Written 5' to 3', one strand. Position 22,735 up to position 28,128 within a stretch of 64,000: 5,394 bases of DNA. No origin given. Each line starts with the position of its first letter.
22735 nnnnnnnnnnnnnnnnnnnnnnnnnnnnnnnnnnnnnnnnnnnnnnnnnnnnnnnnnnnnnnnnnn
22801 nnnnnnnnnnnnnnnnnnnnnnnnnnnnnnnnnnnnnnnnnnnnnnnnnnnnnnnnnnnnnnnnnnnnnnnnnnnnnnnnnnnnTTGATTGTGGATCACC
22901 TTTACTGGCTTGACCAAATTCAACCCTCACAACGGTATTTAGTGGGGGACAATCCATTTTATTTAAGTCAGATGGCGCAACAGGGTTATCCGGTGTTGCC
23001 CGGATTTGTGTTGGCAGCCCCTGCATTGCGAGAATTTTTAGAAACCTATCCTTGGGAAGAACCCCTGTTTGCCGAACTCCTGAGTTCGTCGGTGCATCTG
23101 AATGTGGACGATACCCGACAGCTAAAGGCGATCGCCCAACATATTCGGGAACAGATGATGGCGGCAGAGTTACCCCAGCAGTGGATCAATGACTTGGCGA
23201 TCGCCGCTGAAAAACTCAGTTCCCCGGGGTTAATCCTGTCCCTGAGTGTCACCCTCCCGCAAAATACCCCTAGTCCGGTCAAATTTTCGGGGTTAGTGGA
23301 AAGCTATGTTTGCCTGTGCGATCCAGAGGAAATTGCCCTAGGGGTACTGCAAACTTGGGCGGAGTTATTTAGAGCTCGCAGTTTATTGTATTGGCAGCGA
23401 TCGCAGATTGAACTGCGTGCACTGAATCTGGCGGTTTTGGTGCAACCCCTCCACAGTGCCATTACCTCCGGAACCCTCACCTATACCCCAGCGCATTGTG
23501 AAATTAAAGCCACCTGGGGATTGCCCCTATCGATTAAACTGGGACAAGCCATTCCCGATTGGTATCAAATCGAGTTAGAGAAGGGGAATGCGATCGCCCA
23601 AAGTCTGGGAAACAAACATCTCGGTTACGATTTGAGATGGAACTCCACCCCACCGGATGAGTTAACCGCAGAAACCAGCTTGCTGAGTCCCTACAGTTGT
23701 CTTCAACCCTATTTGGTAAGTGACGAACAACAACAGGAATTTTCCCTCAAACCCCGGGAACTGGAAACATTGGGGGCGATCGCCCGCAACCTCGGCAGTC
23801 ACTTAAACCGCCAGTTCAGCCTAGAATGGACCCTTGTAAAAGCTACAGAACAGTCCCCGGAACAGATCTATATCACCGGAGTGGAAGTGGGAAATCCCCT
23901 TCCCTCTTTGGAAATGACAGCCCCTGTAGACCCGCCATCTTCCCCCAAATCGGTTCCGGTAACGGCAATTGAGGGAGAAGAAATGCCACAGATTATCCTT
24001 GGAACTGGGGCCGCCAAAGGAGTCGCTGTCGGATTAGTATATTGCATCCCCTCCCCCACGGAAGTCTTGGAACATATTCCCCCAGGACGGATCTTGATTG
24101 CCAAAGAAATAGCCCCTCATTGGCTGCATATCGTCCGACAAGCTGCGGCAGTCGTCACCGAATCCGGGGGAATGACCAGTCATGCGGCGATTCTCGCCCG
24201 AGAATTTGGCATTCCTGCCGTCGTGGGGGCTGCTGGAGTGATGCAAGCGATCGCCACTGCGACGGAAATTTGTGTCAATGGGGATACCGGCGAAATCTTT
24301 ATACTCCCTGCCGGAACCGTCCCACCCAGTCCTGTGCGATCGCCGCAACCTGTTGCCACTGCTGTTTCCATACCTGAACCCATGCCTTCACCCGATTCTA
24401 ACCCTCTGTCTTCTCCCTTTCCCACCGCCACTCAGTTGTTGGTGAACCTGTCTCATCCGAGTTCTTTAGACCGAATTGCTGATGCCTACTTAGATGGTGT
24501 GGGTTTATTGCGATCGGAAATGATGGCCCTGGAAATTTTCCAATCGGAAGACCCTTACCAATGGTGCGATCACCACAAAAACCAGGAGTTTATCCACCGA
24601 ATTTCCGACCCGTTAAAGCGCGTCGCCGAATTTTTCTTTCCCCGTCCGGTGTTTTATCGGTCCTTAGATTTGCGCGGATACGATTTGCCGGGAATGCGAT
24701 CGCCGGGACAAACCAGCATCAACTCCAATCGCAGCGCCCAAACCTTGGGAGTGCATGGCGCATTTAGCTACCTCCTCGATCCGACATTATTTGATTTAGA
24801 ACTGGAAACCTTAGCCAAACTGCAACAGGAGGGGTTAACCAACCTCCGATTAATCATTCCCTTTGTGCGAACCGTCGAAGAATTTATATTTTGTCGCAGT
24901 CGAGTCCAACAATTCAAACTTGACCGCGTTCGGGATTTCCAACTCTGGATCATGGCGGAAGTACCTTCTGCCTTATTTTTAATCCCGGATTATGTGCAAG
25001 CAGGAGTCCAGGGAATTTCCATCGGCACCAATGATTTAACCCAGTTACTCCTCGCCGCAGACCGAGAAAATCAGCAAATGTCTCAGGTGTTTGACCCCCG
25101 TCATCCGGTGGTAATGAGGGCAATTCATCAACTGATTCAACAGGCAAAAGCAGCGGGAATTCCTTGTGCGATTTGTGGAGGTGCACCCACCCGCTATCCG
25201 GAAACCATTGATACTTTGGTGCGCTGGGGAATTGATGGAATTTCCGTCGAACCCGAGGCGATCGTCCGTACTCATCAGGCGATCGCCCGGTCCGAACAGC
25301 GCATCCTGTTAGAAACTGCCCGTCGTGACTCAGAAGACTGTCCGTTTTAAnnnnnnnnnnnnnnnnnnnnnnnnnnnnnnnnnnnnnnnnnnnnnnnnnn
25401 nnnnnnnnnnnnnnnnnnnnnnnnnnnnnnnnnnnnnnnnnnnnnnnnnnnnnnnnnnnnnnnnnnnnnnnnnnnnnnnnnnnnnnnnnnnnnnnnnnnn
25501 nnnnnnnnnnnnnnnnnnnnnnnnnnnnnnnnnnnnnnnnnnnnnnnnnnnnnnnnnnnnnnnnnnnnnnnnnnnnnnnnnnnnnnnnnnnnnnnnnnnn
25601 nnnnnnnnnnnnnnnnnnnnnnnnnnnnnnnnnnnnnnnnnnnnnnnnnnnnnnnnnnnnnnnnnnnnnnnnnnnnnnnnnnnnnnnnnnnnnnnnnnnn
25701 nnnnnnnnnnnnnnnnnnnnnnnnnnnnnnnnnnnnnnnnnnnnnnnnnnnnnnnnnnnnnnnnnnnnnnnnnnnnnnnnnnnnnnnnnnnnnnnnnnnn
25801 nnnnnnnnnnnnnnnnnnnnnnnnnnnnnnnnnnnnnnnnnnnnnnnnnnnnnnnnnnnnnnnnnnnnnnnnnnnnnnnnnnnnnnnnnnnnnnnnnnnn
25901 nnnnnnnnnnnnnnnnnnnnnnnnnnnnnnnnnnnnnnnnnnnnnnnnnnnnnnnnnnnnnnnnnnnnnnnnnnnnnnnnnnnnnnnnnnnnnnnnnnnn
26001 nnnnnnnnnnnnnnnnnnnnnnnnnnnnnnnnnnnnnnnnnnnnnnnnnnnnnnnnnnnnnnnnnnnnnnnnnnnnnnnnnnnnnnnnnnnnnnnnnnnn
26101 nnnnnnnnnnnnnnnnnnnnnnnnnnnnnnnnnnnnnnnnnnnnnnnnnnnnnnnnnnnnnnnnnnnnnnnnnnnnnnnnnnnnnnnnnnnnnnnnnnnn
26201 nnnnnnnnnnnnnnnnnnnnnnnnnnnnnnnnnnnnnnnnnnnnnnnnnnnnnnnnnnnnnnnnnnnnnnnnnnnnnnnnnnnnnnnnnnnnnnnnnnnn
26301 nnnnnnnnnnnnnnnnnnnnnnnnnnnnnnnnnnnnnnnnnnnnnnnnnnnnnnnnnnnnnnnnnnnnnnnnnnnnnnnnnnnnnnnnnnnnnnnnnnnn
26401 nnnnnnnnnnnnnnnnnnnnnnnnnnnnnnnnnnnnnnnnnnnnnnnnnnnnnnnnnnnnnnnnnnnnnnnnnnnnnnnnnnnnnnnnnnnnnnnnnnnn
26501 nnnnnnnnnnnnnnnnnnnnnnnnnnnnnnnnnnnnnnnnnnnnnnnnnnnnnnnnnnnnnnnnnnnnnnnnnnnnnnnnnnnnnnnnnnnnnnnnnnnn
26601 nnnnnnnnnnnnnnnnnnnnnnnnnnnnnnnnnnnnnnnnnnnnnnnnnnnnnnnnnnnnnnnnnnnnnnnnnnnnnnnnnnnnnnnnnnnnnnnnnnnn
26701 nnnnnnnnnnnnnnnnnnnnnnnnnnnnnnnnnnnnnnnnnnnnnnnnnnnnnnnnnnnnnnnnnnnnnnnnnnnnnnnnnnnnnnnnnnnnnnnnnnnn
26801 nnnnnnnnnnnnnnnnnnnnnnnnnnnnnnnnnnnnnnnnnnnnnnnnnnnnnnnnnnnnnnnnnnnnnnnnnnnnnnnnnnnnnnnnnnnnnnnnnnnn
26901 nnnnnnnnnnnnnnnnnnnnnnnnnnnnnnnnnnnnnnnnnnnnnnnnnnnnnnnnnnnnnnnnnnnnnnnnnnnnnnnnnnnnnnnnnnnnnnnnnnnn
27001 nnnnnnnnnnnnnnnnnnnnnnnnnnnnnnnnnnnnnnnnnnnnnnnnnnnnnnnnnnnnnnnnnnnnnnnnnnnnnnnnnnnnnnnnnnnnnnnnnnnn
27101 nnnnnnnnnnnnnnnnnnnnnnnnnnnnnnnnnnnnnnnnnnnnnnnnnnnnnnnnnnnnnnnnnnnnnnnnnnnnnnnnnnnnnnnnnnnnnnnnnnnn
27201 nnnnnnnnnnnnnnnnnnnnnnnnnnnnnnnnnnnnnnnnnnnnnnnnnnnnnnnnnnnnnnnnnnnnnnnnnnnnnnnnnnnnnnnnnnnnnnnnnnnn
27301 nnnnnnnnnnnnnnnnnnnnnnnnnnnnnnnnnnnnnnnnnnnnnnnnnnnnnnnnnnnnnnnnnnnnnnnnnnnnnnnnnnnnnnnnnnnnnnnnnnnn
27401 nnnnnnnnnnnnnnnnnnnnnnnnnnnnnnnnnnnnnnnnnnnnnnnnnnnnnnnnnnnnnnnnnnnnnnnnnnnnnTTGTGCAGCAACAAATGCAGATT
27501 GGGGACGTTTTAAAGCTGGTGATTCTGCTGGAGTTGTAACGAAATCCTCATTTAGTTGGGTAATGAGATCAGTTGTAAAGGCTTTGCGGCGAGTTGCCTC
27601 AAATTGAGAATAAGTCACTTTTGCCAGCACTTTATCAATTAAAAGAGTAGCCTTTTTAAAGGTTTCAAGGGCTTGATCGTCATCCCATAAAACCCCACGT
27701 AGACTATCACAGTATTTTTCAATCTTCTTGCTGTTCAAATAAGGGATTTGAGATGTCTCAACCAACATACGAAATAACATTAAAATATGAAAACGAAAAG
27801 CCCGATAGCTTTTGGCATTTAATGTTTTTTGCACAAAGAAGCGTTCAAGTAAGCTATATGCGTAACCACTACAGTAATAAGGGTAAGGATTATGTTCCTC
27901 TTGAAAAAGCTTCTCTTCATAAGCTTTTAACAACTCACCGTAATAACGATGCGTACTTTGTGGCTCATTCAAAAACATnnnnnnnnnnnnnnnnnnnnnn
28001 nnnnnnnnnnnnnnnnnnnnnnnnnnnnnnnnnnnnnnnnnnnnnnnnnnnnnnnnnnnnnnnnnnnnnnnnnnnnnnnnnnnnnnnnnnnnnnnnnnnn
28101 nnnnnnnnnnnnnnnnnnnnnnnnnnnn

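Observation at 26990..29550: Low-GC accessory island carrying an AIPR-like abortive-infection gene fused to a cold-shock domain and interrupted by one in-frame TAA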

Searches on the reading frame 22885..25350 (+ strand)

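Call 32: search_protein_families(library=pfam, proteins=[window:22885-25350:+], max_evalue=0.001)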
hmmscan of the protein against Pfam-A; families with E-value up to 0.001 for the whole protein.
window:22885-25350:+ (821 aa): 3 families
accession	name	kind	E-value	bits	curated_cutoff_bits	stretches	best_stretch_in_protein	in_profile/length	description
PF02896.24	PEP-utilizers_C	-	6.1e-51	173.8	22.8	1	515-803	19-291/293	PEP-utilising enzyme, PEP-binding domain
PF00391.29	PEP-utilizers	-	3.5e-24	84.6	23.1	1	398-469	1-72/72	PEP-utilising enzyme, mobile domain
PF01326.24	PPDK_N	-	2.9e-20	73.3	27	1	27-319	11-296/328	Pyruvate phosphate dikinase, AMP/ATP-binding domain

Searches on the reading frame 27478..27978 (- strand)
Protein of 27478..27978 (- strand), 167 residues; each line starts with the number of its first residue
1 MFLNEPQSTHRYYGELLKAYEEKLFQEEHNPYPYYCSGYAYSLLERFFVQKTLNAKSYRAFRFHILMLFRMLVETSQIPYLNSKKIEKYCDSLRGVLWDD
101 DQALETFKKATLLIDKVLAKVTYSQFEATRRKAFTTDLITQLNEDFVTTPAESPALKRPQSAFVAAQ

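Call 72: search_protein_families(library=pfam, max_evalue=10, proteins=[window:27478-27978:-])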
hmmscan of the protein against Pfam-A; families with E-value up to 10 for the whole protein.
seq(167 aa): 1 family
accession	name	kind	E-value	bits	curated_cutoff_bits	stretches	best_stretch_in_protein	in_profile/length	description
PF09177.16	STX6_10_61_N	-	0.094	13.7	29.4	1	82-143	35-96/99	Syntaxin 6/10/61, N-terminal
